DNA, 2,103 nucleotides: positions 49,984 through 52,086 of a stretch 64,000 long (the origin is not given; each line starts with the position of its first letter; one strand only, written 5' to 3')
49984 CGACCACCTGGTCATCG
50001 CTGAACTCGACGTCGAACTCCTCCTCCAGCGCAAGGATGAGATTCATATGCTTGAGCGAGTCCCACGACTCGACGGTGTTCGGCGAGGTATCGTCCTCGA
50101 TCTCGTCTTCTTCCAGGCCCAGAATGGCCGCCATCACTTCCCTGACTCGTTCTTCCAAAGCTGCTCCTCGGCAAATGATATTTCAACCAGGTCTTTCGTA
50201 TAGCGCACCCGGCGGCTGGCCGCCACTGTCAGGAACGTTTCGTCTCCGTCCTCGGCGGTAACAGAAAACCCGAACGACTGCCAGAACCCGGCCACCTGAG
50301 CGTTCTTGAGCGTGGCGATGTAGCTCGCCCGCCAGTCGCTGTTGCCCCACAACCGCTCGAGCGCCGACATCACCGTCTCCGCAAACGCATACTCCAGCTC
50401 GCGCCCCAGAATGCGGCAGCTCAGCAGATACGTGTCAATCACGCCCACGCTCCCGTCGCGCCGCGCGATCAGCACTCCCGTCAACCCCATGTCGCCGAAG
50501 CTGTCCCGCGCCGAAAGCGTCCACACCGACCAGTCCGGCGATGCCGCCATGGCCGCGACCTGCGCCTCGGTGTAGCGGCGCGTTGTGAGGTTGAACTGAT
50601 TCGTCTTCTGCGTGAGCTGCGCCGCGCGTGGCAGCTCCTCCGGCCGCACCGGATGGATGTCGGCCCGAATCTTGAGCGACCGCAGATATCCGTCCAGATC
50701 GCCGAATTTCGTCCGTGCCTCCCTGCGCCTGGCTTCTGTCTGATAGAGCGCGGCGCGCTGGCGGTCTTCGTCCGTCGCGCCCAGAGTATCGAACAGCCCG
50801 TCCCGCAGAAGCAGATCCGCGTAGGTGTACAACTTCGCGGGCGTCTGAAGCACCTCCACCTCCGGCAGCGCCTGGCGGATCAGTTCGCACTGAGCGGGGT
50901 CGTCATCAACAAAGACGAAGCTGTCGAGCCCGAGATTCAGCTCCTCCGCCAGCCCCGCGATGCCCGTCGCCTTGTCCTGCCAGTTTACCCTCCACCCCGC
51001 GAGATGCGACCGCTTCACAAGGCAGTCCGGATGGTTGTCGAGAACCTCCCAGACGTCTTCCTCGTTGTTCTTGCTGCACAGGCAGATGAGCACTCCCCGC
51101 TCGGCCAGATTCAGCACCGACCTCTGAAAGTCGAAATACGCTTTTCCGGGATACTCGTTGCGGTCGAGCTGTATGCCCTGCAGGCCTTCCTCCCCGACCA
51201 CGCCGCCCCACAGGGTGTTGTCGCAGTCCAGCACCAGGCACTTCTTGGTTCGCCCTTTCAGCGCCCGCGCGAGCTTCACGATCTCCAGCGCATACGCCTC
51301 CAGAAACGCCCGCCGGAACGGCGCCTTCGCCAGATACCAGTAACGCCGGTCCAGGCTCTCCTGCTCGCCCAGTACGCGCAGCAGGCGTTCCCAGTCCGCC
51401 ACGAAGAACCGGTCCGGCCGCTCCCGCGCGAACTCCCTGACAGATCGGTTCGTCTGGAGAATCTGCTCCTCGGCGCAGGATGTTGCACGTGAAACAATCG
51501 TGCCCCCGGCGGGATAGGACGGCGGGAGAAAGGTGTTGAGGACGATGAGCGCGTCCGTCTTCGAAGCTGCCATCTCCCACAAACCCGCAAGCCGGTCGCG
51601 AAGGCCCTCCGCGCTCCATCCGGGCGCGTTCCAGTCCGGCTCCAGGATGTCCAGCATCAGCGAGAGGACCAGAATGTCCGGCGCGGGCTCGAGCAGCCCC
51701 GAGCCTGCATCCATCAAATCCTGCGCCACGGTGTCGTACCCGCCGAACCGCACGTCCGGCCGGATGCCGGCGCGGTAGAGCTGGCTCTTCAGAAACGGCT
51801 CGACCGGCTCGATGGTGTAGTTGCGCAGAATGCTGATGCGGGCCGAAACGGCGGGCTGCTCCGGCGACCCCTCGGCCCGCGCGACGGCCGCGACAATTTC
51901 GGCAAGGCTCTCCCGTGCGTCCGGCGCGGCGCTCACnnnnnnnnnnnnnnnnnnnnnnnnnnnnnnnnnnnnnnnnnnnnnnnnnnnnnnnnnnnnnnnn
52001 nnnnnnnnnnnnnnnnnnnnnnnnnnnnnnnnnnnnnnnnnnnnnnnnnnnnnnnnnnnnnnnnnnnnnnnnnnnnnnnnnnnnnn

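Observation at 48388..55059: FkbH-like glyceryl-ACP module with three methyltransferases inside a Wzx/Wzy polysaccharide locus: candidate O-methylated glyceroyl (or related) acyl decoration of an amino sugar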

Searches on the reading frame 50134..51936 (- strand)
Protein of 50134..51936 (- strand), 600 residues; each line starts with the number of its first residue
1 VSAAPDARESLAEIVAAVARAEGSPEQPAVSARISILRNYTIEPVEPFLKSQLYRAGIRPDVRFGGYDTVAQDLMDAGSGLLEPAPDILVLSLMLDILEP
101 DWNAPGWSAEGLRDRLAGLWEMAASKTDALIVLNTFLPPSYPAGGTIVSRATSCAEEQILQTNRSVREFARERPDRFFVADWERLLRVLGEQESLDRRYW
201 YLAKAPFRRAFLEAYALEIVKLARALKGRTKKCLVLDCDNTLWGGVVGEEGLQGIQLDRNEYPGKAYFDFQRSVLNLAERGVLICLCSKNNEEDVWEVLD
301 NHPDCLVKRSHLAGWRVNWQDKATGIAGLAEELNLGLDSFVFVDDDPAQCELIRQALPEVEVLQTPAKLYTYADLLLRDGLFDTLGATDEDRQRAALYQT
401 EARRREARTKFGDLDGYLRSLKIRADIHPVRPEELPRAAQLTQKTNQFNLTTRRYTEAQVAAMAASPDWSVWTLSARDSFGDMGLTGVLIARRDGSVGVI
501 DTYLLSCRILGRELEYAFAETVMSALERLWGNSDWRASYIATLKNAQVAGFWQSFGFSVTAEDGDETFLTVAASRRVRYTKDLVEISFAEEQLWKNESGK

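Call 4: search_protein_families(library=pfam, proteins=[window:50134-51936:-], max_evalue=0.01)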
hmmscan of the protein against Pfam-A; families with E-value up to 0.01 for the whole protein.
window:50134-51936:- (600 aa): 1 family
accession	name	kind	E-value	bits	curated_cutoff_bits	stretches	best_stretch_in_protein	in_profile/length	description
PF03031.24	NIF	-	0.00024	21.2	21.8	1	232-354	1-125/160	NLI interacting factor-like phosphatase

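Call 5: search_protein_families(library=ncbifam, proteins=[window:50134-51936:-], max_evalue=0.01)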
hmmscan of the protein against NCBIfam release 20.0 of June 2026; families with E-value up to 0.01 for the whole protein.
window:50134-51936:- (600 aa): 2 families
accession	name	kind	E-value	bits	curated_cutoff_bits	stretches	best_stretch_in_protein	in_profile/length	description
TIGR01686.1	FkbH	subfamily_domain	6.5e-81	272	146.65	1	230-558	2-320/323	FkbH domain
TIGR01681.1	HAD-SF-IIIC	subfamily_domain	2.7e-15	57.3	35.75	1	232-353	1-128/132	HAD-IIIC family phosphatase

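Call 9: search_solved_structures(query=window:50134-51936:-, max_evalue=1, show_alignments=2)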
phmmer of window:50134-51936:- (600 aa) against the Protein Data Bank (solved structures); distinct sequences matched with E-value up to 1: 1.
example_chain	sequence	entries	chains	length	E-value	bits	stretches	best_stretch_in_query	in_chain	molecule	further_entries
3slr_A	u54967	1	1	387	1.3e-37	132.6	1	146-386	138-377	uncharacterized protein BF1531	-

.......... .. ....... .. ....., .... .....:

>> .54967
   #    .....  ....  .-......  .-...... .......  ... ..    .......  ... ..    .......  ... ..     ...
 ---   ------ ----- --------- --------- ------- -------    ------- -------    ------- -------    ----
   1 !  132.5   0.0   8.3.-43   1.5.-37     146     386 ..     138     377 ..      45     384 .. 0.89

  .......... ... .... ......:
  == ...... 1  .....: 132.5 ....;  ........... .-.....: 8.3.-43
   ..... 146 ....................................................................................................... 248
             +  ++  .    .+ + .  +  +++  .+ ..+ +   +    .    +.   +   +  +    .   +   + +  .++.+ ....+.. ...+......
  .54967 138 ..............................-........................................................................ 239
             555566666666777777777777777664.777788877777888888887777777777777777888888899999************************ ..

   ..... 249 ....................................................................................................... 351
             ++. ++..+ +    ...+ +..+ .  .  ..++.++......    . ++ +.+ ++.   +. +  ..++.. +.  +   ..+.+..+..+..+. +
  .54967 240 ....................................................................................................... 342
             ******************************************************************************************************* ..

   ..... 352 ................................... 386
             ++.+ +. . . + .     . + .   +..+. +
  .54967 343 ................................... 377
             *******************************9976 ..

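Call 15: find_homologous_proteins(query=window:50134-51936:-, max_evalue=1e-10)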
Query window:50134-51936:- (600 aa): 7981 proteins with E <= 1e-10 among 8000 candidates; the best 120 are listed.
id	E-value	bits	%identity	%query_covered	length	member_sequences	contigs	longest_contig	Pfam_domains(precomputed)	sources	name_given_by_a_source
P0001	0.0e+0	1354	100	100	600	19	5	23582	-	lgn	-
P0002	1.1e-272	924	68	98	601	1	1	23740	-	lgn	-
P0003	1.6e-210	719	56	95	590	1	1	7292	-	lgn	-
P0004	1.1e-208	712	53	97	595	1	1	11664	-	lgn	-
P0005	3.8e-208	711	55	95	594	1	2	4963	PF03031.25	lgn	-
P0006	2.0e-207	708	55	91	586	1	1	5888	PF03031.25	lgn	-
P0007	3.8e-207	707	54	95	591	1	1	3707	PF03031.25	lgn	-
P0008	4.9e-207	707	55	91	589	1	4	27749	-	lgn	-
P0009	1.1e-206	706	52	96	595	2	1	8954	-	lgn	-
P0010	1.3e-206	706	54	95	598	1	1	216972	PF03031.25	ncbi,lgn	-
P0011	1.5e-206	706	54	97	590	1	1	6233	-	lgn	-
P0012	1.8e-206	705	54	93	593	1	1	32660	-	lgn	-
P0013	2.1e-206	705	54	91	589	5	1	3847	-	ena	-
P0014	2.4e-205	701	55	89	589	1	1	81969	-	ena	-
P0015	2.5e-205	701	55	95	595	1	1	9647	PF03031.25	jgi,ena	-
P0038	5.9e-200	684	52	95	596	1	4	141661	-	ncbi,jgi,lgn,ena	-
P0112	2.2e-189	649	49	95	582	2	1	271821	-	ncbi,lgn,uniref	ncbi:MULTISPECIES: HAD-IIIC family phosphatase [unclassified Paenibacillus]|uniref:HAD-IIIC family p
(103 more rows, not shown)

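Call 16: find_encoding_contigs(protein=P0001, flank=10000, max_places=4)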
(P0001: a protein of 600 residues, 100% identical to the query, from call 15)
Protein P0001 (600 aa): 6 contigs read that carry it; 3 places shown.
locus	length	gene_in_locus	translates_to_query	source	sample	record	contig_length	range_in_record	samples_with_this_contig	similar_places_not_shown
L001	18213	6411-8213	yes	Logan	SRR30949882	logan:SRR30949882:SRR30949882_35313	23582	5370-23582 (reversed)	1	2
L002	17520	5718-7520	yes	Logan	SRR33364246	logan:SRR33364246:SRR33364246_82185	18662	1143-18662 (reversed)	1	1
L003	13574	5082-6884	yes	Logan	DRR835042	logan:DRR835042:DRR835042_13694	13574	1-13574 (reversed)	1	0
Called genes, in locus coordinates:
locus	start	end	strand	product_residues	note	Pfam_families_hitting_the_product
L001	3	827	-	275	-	?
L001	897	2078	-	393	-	PF13439:Glyco_transf_4, PF13579:Glyco_trans_4_4, PF00534:Glycos_transf_1, PF13692:Glyco_trans_1_4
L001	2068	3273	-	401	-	PF13807:GNVR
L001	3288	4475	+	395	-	PF01041:DegT_DnrJ_EryC1, PF01212:Beta_elim_lyase (faint)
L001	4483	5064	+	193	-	PF00132:Hexapep (faint)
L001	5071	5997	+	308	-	PF13489:Methyltransf_23, PF08241:Methyltransf_11, PF08242:Methyltransf_12, PF13649:Methyltransf_25, PF13847:Methyltransf_31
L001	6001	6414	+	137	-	PF13669:Glyoxalase_4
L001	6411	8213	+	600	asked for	-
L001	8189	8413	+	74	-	PF00550:PP-binding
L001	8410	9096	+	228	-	PF13489:Methyltransf_23, PF13847:Methyltransf_31 (faint), PF08241:Methyltransf_11, PF08242:Methyltransf_12, PF13649:Methyltransf_25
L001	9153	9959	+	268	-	PF13489:Methyltransf_23, PF01209:Ubie_methyltran, PF08241:Methyltransf_11, PF08242:Methyltransf_12, PF13649:Methyltransf_25, PF13847:Methyltransf_31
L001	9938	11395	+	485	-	PF01943:Polysacc_synt, PF13440:Polysacc_synt_3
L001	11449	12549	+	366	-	PF13439:Glyco_transf_4, PF13579:Glyco_trans_4_4, PF00534:Glycos_transf_1, PF13692:Glyco_trans_1_4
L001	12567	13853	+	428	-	PF13579:Glyco_trans_4_4 (weak)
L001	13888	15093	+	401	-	-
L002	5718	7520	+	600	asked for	-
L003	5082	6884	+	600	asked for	-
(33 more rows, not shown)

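Call 17: find_encoding_contigs(protein=P0002, flank=10000, max_places=3)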
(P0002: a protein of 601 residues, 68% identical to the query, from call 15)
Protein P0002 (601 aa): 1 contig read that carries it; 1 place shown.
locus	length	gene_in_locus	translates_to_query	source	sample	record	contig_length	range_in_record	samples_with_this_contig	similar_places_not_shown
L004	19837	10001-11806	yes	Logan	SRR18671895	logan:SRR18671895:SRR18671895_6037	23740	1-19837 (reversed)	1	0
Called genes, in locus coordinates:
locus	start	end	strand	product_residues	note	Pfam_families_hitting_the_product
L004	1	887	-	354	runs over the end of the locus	PF00483:NTP_transferase, PF12804:NTP_transf_3, PF24894:Hexapep_GlmU (faint), PF25084:LbH_EIF2B, PF25087:GMPPB_C (faint)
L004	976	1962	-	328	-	PF01073:3Beta_HSD, PF01370:Epimerase, PF02719:Polysacc_synt_2 (weak), PF04321:RmlD_sub_bind, PF16363:GDP_Man_Dehyd, PF07993:NAD_binding_4 (weak)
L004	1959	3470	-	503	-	PF00953:Glycos_transf_4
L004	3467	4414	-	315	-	PF00106:adh_short (weak), PF01073:3Beta_HSD, PF01370:Epimerase, PF02719:Polysacc_synt_2, PF04321:RmlD_sub_bind, PF07993:NAD_binding_4 (faint), PF13460:NAD_binding_10, PF16363:GDP_Man_Dehyd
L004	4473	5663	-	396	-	PF13439:Glyco_transf_4, PF13477:Glyco_trans_4_2 (weak), PF13579:Glyco_trans_4_4, PF00534:Glycos_transf_1, PF13692:Glyco_trans_1_4, PF13524:Glyco_trans_1_2 (weak)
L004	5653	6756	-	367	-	PF13807:GNVR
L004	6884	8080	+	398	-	PF01041:DegT_DnrJ_EryC1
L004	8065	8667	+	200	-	PF00132:Hexapep (faint)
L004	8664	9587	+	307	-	PF13489:Methyltransf_23, PF08241:Methyltransf_11, PF08242:Methyltransf_12, PF13649:Methyltransf_25, PF13847:Methyltransf_31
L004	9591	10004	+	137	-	PF13669:Glyoxalase_4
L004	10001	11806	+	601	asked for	-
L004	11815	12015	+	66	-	PF00550:PP-binding (weak)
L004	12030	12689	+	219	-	PF13489:Methyltransf_23, PF13847:Methyltransf_31 (faint), PF08241:Methyltransf_11, PF13649:Methyltransf_25, PF08242:Methyltransf_12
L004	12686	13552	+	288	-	PF13489:Methyltransf_23, PF01209:Ubie_methyltran, PF08241:Methyltransf_11, PF08242:Methyltransf_12 (weak), PF13649:Methyltransf_25, PF13847:Methyltransf_31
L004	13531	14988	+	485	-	PF01943:Polysacc_synt, PF13440:Polysacc_synt_3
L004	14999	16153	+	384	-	PF13439:Glyco_transf_4, PF13579:Glyco_trans_4_4, PF00534:Glycos_transf_1, PF13692:Glyco_trans_1_4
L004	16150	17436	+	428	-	PF13439:Glyco_transf_4 (faint), PF13579:Glyco_trans_4_4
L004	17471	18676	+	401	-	-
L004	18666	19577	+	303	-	PF00535:Glycos_transf_2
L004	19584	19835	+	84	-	?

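Call 18: find_encoding_contigs(protein=P0010, flank=10000, max_places=2)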
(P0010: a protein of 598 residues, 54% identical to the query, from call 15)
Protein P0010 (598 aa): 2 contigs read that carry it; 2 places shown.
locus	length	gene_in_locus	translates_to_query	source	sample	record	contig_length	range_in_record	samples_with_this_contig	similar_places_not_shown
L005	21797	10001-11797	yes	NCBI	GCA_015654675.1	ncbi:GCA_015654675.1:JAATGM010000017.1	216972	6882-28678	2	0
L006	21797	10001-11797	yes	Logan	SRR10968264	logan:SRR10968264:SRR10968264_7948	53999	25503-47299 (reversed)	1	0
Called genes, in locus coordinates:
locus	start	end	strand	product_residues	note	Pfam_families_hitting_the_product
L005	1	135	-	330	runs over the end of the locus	PF04978:MST (faint), PF05163:DinB, PF12867:DinB_2, PF05163:DinB, PF12867:DinB_2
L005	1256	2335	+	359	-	PF02350:Epimerase_2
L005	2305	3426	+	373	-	PF02350:Epimerase_2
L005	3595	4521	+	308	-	PF01408:GFO_IDH_MocA, PF22725:GFO_IDH_MocA_C3, PF02894:GFO_IDH_MocA_C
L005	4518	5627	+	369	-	PF00155:Aminotran_1_2, PF01053:Cys_Met_Meta_PP (faint), PF01212:Beta_elim_lyase, PF01041:DegT_DnrJ_EryC1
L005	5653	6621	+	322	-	PF13692:Glyco_trans_1_4 (weak)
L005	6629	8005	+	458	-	PF01041:DegT_DnrJ_EryC1, PF00155:Aminotran_1_2 (weak), PF01041:DegT_DnrJ_EryC1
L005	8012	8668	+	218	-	PF00132:Hexapep (faint)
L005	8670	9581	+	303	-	PF13489:Methyltransf_23, PF13847:Methyltransf_31, PF08241:Methyltransf_11, PF08242:Methyltransf_12, PF13649:Methyltransf_25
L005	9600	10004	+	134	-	PF13669:Glyoxalase_4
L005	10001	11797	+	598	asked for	PF03031:NIF (faint)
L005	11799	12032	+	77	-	PF00550:PP-binding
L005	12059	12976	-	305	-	PF13489:Methyltransf_23, PF13847:Methyltransf_31, PF08241:Methyltransf_11, PF08242:Methyltransf_12, PF13649:Methyltransf_25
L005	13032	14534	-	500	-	PF01554:MatE (faint), PF13440:Polysacc_synt_3 (weak)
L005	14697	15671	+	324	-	PF13489:Methyltransf_23, PF13847:Methyltransf_31 (weak), PF08241:Methyltransf_11, PF13649:Methyltransf_25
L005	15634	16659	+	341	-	PF08241:Methyltransf_11, PF08242:Methyltransf_12 (weak), PF13649:Methyltransf_25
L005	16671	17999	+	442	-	PF13579:Glyco_trans_4_4, PF13439:Glyco_transf_4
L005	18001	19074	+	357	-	PF13480:Acetyltransf_6, PF02388:FemAB (weak)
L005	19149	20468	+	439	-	PF04932:Wzy_C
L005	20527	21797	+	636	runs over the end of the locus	PF13522:GATase_6, PF13537:GATase_7, PF00733:Asn_synthase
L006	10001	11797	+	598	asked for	PF03031:NIF (faint)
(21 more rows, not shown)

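Call 19: find_encoding_contigs(protein=P0112, flank=10000, max_places=2)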
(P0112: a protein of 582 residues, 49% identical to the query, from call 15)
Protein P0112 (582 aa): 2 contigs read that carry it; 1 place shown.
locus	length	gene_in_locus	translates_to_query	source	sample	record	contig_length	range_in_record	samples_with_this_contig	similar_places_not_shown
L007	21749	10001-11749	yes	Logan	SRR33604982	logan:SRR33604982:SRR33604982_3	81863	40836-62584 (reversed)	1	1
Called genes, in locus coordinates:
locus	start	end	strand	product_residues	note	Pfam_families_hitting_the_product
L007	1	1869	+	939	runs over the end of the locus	PF00669:Flagellin_N, PF00700:Flagellin_C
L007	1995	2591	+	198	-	PF27299:TP0873_N (faint), PF26154:DUF8042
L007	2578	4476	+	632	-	PF20157:Maf_flag10_N (weak), PF01973:MptE-like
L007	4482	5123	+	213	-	PF13489:Methyltransf_23, PF13847:Methyltransf_31, PF08241:Methyltransf_11, PF08242:Methyltransf_12, PF13649:Methyltransf_25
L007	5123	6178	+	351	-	PF01408:GFO_IDH_MocA, PF22725:GFO_IDH_MocA_C3 (weak)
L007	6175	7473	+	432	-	PF01041:DegT_DnrJ_EryC1, PF01212:Beta_elim_lyase (faint), PF00266:Aminotran_5 (weak)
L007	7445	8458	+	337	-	-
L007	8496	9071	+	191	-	PF13302:Acetyltransf_3, PF13420:Acetyltransf_4 (weak)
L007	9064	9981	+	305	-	PF13489:Methyltransf_23, PF08241:Methyltransf_11, PF08242:Methyltransf_12, PF13649:Methyltransf_25, PF13847:Methyltransf_31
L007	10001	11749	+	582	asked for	-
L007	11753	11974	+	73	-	PF00550:PP-binding (weak)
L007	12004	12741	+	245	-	PF02348:CTP_transf_3, PF12804:NTP_transf_3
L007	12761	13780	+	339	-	PF00106:adh_short (weak), PF01073:3Beta_HSD, PF01370:Epimerase, PF02719:Polysacc_synt_2, PF04321:RmlD_sub_bind, PF05368:NmrA, PF16363:GDP_Man_Dehyd, PF13460:NAD_binding_10, +2 more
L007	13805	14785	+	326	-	PF04101:Glyco_tran_28_C (weak)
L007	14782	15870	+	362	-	PF01041:DegT_DnrJ_EryC1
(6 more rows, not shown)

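Call 20: find_encoding_contigs(protein=P0038, flank=10000, max_places=2)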
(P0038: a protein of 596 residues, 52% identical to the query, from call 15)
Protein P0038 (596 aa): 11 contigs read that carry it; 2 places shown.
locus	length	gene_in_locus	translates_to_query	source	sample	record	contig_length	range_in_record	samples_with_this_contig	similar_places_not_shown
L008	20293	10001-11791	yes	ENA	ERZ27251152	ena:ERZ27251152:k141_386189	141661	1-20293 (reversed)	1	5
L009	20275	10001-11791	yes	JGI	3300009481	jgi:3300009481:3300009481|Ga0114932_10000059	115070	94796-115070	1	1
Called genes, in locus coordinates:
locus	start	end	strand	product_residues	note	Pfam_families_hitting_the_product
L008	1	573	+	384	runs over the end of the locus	PF00534:Glycos_transf_1, PF13692:Glyco_trans_1_4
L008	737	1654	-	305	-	PF13641:Glyco_tranf_2_3, PF00535:Glycos_transf_2, PF10111:Glyco_tranf_2_2 (weak)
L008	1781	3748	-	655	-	PF14559:TPR_19 (weak)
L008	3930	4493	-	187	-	PF07963:N_methyl, PF00114:Pilin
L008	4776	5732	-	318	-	PF12146:Hydrolase_4, PF00561:Abhydrolase_1, PF12697:Abhydrolase_6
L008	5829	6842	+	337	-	PF03150:CCP_MauG, PF21419:RoxA-like_Cyt-c (faint)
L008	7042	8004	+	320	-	PF09924:LPG_synthase_C (weak), PF02388:FemAB (faint), PF04339:FemAB_like (weak), PF13480:Acetyltransf_6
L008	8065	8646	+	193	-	PF25087:GMPPB_C (faint), PF25084:LbH_EIF2B (faint), PF00132:Hexapep, PF14602:Hexapep_2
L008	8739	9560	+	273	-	PF13489:Methyltransf_23, PF13847:Methyltransf_31, PF08241:Methyltransf_11, PF08242:Methyltransf_12, PF13649:Methyltransf_25 (weak)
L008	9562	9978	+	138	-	PF13669:Glyoxalase_4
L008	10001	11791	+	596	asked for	-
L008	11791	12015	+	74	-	PF00550:PP-binding (weak)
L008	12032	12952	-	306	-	PF03706:LPG_synthase_TM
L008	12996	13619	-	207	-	PF07021:MetW (weak), PF13489:Methyltransf_23, PF13847:Methyltransf_31, PF08241:Methyltransf_11, PF08242:Methyltransf_12, PF13649:Methyltransf_25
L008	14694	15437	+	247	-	-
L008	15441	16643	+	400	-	-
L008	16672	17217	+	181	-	PF03029:ATP_bind_1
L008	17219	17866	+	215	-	-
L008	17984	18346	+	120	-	PF03259:Robl_LC7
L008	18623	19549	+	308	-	PF06189:5-nucleotidase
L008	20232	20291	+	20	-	?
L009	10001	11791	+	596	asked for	-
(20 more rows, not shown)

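Call 31: search_dna_similar(query=window:50134-51936:-, collection=plasmids, mode=protein, max_rows=40, rows=spread)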
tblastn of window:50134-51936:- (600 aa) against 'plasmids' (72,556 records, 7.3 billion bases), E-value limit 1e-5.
Records with a match: 206; places in all: 209; records where one place covers at least 80% of the query: 29.
Best place of each record, by identity: <60% 206.
By first word of the organism name: Bacillus 52; Streptomyces 40; Sinorhizobium 40; Ralstonia 15; Clostridium 13; Rhodococcus 5; Rhizobium 4; Nocardia 3; Methylosinus 2; Burkholderia 2; and 26 more.
By predicted mobility (MOB-suite, as given by PLSDB): non-mobilizable 126; mobilizable 75; conjugative 5.
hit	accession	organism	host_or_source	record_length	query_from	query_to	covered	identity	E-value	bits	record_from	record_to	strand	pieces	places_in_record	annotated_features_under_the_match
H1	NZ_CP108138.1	Streptomyces sp. NBC_00184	-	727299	34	563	88%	38.3%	4e-83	292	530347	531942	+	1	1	HAD-IIIC family phosphatase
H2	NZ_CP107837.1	Streptomyces sp. NBC_00523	-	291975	23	566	91%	33.7%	2e-69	251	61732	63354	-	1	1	HAD-IIIC family phosphatase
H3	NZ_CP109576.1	Streptomyces sp. NBC_01369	-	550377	22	566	91%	32.9%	8e-66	241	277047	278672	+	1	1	HAD-IIIC family phosphatase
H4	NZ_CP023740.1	Methylosinus trichosporium OB3b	isolate,soil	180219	31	560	88%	32.7%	6e-64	236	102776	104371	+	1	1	HAD-IIIC family phosphatase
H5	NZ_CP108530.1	Streptomyces sp. NBC_01224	-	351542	23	571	92%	30.6%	1e-52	202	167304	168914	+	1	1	HAD-IIIC family phosphatase | acyl carrier protein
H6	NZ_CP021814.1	Sinorhizobium meliloti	Medicago truncatula,Single Cell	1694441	117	573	76%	36.5%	6e-77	274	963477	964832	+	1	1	none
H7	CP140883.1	Sinorhizobium meliloti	Medicago lupulina,whole organism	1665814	117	573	76%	36.3%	7e-77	273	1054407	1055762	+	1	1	HAD family hydrolase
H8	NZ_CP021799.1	Sinorhizobium meliloti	Medicago sativa,Single Cell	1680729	117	565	75%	36.9%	1e-75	270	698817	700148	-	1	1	none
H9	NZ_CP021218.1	Sinorhizobium meliloti RU11/001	-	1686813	121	565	74%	37.1%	2e-76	272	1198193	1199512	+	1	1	none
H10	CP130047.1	Sinorhizobium meliloti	Medicago,Cell culture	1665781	117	573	75%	36.7%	2e-66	280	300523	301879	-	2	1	HAD family hydrolase | hypothetical protein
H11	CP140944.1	Sinorhizobium meliloti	Medicago lupulina,whole organism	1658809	117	565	75%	36.7%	3e-76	271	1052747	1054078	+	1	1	HAD family hydrolase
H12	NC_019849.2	Sinorhizobium meliloti GR4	-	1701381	117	565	75%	36.3%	2e-75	270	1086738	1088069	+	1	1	none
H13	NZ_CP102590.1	Niallia taxi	-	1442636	61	517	76%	34.3%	2e-79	281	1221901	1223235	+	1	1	none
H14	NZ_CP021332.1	Maritalea myrionectae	pure culture,Lava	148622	196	557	60%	37.8%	3e-65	239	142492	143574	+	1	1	HAD-IIIC family phosphatase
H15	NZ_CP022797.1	Ralstonia solanacearum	Solanum tuberosum,single cell,Potato ...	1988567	202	591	65%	32.4%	3e-51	198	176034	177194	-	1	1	none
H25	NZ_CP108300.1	Streptomyces canus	-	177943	230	575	58%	27.6%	7e-26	120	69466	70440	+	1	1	HAD-IIIC family phosphatase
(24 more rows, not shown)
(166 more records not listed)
